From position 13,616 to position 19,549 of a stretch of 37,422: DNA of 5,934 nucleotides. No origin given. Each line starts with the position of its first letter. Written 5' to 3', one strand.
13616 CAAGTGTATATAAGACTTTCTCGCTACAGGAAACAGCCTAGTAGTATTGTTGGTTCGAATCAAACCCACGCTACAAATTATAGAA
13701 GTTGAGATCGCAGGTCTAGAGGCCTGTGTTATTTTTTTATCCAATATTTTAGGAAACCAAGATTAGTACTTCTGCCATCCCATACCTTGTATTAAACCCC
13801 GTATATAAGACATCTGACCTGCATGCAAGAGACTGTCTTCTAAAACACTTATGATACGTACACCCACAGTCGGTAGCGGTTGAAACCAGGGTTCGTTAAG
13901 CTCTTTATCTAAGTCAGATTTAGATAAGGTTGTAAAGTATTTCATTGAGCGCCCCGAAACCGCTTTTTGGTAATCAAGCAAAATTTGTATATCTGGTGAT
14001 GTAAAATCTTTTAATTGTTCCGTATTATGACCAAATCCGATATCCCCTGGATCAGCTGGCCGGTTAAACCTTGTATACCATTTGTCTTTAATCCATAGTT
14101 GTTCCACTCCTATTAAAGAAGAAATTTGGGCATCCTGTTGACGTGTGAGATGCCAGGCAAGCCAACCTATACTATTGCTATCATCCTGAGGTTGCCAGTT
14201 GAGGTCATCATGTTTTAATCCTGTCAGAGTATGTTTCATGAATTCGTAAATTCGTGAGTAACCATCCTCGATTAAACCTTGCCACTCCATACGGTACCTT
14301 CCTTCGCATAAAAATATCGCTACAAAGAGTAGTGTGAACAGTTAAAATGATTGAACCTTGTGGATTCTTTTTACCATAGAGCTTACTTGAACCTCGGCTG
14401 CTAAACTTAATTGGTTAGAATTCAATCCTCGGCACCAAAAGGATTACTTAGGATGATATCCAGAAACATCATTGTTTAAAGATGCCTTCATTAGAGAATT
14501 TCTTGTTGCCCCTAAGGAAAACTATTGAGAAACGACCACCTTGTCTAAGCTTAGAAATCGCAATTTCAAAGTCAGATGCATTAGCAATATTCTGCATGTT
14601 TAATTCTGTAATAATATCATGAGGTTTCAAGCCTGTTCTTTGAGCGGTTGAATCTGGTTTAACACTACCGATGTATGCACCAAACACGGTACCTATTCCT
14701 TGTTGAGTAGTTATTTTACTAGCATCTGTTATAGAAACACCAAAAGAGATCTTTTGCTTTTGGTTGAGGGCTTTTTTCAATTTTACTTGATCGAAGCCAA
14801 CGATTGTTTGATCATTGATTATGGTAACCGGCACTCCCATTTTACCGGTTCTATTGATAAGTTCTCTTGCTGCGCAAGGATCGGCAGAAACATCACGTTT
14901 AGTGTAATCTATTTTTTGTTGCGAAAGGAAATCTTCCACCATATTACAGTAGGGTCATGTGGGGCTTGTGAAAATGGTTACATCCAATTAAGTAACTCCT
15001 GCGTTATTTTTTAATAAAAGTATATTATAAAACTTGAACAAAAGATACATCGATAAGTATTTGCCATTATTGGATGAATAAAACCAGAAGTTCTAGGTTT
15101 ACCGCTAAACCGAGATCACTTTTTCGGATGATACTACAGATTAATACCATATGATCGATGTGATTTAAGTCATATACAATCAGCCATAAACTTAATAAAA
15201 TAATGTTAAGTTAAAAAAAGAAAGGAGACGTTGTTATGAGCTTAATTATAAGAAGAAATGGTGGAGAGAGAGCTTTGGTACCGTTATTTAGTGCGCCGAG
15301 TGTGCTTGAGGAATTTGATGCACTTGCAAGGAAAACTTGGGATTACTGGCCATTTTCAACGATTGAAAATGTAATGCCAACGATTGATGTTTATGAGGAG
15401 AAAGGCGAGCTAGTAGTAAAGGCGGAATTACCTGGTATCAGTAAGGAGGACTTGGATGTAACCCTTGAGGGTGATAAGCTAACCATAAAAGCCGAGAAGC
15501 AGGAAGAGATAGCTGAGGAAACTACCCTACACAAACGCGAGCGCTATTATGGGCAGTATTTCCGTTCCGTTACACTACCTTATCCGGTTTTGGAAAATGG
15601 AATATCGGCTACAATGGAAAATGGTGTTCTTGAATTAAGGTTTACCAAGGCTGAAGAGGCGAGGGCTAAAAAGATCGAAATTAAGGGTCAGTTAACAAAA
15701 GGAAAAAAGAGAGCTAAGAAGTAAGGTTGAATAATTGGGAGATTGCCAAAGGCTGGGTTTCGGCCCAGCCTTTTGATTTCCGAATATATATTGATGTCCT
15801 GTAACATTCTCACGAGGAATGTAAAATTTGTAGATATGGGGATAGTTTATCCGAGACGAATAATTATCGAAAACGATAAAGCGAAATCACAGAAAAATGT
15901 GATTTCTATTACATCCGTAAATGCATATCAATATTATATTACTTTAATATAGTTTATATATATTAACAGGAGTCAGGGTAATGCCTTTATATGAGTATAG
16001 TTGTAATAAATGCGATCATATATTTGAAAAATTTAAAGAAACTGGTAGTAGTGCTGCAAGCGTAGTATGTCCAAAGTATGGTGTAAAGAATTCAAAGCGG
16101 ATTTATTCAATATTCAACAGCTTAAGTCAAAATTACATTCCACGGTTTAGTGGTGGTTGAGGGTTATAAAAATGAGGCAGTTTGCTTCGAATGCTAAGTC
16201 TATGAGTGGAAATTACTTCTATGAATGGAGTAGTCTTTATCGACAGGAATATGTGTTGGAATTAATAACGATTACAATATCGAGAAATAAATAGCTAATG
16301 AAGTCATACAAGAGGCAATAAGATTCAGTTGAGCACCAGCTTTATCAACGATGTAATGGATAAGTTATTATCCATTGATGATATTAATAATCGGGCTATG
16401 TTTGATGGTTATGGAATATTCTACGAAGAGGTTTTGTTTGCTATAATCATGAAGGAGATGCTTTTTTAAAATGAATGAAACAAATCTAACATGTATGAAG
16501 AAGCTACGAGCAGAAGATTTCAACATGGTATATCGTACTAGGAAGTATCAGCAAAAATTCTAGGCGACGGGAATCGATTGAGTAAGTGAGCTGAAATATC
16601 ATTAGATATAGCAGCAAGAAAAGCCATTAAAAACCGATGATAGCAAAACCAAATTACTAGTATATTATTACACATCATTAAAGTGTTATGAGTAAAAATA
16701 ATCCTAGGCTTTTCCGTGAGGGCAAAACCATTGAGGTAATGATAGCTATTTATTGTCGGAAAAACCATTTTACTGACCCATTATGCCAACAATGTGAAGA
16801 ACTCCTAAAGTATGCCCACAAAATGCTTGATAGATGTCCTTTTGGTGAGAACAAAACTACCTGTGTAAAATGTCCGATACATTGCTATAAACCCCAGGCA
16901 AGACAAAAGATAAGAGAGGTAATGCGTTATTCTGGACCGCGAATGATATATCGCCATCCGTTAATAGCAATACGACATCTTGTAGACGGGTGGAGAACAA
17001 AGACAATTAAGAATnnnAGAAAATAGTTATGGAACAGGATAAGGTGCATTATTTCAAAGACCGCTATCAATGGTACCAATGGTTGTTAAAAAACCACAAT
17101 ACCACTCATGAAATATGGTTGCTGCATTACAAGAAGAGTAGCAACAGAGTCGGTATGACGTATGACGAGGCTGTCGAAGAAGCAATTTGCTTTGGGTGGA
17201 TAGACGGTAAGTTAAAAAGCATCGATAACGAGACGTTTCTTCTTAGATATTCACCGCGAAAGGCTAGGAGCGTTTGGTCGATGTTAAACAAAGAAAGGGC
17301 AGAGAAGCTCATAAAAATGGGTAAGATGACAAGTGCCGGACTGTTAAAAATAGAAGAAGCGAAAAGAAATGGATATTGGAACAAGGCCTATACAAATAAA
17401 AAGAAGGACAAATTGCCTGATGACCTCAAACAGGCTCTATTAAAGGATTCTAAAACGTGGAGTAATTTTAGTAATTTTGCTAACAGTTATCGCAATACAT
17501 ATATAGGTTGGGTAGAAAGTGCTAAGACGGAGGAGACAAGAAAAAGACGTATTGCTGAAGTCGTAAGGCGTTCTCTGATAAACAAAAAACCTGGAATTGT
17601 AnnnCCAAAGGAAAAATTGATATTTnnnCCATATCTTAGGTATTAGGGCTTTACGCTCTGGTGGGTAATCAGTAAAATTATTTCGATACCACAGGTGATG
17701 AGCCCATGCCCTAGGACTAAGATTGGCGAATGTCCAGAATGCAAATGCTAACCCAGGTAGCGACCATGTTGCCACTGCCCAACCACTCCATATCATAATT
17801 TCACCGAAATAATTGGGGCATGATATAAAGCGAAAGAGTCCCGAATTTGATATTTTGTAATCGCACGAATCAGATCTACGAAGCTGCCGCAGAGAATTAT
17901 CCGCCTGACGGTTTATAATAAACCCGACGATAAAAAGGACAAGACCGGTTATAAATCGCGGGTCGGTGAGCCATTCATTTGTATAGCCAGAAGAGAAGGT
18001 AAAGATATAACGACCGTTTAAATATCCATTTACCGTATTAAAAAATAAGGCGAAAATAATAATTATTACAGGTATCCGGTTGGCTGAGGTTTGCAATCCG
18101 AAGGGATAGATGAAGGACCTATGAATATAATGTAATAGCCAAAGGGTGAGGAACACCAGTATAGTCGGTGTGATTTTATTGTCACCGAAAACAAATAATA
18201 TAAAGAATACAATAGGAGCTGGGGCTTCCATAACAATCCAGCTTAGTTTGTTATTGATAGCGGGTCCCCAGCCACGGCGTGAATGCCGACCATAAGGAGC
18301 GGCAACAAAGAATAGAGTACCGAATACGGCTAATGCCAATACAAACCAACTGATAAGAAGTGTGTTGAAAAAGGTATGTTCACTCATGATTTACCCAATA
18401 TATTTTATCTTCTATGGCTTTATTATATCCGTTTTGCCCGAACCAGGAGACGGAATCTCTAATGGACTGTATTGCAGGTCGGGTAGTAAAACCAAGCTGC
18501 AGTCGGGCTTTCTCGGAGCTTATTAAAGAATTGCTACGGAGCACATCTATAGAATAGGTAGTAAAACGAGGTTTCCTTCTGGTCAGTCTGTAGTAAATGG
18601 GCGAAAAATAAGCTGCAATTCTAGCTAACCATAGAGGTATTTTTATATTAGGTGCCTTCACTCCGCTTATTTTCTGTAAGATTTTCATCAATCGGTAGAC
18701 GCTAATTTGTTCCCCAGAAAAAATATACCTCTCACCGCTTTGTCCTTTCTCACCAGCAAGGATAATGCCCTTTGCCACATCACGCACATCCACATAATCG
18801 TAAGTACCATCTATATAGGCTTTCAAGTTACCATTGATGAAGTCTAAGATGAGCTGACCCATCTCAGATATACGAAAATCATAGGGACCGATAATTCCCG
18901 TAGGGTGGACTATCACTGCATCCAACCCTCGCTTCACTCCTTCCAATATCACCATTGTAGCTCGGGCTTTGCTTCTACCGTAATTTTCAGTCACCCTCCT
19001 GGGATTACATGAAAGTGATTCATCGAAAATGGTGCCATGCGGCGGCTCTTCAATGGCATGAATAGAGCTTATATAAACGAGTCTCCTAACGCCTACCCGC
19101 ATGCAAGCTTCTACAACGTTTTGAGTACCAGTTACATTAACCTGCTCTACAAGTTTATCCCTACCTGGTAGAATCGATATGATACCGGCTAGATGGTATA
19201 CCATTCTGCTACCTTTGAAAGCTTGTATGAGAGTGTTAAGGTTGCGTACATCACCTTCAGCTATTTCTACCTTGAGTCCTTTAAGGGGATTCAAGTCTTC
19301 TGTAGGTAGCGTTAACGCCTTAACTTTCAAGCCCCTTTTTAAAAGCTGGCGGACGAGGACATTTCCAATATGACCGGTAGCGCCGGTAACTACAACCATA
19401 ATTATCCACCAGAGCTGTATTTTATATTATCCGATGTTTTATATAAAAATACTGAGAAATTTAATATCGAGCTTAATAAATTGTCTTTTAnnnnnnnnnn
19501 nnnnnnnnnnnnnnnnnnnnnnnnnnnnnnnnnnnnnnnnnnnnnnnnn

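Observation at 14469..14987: Glutaredoxin-PDZ fusion with TGA in place of the first active-site Cys (UPYC): candidate selenoprotein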

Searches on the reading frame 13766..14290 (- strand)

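Call 16: search_protein_families(library=pfam, proteins=[window:13766-14290:-], max_evalue=0.0001)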
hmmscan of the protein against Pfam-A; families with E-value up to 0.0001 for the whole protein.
window:13766-14290:- (175 aa): 2 families
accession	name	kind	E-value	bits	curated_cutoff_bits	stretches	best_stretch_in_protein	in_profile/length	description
PF12867.12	DinB_2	-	2.7e-12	47.7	24.8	1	19-160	10-128/128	DinB superfamily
PF04978.18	MST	-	1.3e-09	39.1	27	1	16-169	11-149/149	Mycothiol-S-transferase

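Call 36: search_protein_families(library=ncbifam, proteins=[window:13766-14290:-], max_evalue=0.001)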
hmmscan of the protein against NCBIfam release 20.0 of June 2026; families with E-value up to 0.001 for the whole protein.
window:13766-14290:- (175 aa): 1 family
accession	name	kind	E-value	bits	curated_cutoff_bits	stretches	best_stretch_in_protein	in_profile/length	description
NF047843.2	MST_Rv0443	equivalog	3.8e-50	170.2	170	1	6-166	1-160/161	mycothiol transferase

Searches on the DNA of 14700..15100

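Call 60: search_rna_families(source=window, start=14700, end=15100, threshold=evalue, max_evalue=10)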
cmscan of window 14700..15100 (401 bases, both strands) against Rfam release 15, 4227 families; matches with E-value up to 10: 2.
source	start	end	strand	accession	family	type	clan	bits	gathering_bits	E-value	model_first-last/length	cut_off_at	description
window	14961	15077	+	RF01601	plasmodium_snoR26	Gene; snRNA; snoRNA; CD-box;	-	18.9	50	9.8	1-160/160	no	small nucleolar RNA snoR26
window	15039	15100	+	RF01929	bxd_1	Gene; lncRNA;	-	11.4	75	4.6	1-63/86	3'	Bithoraxoid conserved region 1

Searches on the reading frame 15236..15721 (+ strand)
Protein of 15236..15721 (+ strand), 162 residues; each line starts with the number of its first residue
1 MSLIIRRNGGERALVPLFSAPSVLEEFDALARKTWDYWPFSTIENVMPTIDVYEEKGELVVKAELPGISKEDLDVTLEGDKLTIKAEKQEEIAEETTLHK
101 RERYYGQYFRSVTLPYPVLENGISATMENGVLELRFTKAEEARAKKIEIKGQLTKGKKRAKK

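Call 16: search_protein_families(library=pfam, proteins=[window:15236-15721:+], max_evalue=0.0001)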
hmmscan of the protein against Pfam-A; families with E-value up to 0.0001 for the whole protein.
window:15236-15721:+ (162 aa): 3 families
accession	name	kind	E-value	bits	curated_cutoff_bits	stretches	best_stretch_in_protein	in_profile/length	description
PF00011.27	HSP20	-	2.1e-18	66.8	20.8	1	52-149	2-101/102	Hsp20/alpha crystallin family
PF17886.7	ArsA_HSP20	-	4.9e-09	36.1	22.5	1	57-136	2-63/63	HSP20-like domain found in ArsA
PF05455.17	GvpH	-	2.7e-05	24.8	22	0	55-102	100-148/177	GvpH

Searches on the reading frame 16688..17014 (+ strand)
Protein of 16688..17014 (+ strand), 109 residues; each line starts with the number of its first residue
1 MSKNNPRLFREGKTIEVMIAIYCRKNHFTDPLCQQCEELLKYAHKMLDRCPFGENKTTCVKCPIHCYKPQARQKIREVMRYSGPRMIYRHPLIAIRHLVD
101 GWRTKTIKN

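Call 16: search_protein_families(library=pfam, proteins=[window:16688-17014:+], max_evalue=0.0001)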
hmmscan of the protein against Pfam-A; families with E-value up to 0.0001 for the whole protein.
window:16688-17014:+ (109 aa): 1 family
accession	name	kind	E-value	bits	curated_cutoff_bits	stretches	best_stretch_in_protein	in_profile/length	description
PF11756.13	YgbA_NO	-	3.5e-43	146.8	25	1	7-106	2-102/106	Nitrous oxide-stimulated promoter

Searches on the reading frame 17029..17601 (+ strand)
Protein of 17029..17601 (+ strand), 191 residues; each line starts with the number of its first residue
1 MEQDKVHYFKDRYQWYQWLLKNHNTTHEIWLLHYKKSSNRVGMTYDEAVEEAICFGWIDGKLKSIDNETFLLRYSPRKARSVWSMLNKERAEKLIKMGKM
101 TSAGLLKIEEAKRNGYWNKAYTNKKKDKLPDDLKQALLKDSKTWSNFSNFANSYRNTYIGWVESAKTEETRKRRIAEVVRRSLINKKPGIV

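Call 16: search_protein_families(library=pfam, proteins=[window:17029-17601:+], max_evalue=0.0001)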
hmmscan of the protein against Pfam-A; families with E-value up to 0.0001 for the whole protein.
window:17029-17601:+ (191 aa): 1 family
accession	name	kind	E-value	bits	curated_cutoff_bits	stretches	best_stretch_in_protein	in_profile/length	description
PF13376.11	OmdA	-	1.2e-17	64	25.6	1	129-181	4-56/60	Bacteriocin-protection, YdeI or OmpD-Associated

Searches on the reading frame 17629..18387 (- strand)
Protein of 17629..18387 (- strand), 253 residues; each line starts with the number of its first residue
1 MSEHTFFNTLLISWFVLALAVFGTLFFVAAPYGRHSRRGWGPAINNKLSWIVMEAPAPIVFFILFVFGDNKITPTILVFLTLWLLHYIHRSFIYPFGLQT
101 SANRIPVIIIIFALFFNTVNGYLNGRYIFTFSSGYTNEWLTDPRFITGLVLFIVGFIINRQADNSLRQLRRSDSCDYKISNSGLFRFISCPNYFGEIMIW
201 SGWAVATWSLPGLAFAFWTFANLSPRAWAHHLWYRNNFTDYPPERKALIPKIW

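Call 16: search_protein_families(library=pfam, proteins=[window:17629-18387:-], max_evalue=0.0001)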
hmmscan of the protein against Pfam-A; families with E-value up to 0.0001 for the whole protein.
window:17629-18387:- (253 aa): 3 families
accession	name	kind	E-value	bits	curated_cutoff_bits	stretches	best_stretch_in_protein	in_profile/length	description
PF02544.21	Steroid_dh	-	1.7e-51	174.6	22.6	1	104-253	2-150/150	3-oxo-5-alpha-steroid 4-dehydrogenase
PF06966.17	DUF1295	-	1e-10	41.9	20.4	1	145-210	121-186/235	Protein of unknown function (DUF1295)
PF04191.18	PEMT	-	2.4e-06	28.4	25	1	144-221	2-84/105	Phospholipid methyltransferase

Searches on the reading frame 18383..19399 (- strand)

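Call 16: search_protein_families(library=pfam, proteins=[window:18383-19399:-], max_evalue=0.0001)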
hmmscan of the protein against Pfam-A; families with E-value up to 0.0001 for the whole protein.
window:18383-19399:- (339 aa): 8 families
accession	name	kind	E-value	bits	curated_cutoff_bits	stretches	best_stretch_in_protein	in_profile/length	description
PF01370.27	Epimerase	-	4.9e-30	105.1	20.9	1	2-225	1-237/240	NAD dependent epimerase/dehydratase family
PF01073.25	3Beta_HSD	-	8.3e-27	94.4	22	1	3-218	1-231/280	3-beta hydroxysteroid dehydrogenase/isomerase family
PF13460.12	NAD_binding_10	-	2.6e-19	70.2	27.2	1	6-169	1-146/184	NAD(P)H-binding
PF07993.18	NAD_binding_4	-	3.7e-14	52.9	20.1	1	65-178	90-211/258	Male sterility protein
PF05368.20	NmrA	-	7.3e-14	52.5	27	1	2-126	5-125/298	NmrA-like family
PF16363.11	GDP_Man_Dehyd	-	7.3e-14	52.4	27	1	4-240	2-261/332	GDP-mannose 4,6 dehydratase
PF02719.21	Polysacc_synt_2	-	8.8e-14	51.8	20.2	1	2-116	1-132/293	Polysaccharide biosynthesis protein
PF04321.23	RmlD_sub_bind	-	2.5e-09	37.1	27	1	2-157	3-142/287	RmlD substrate binding domain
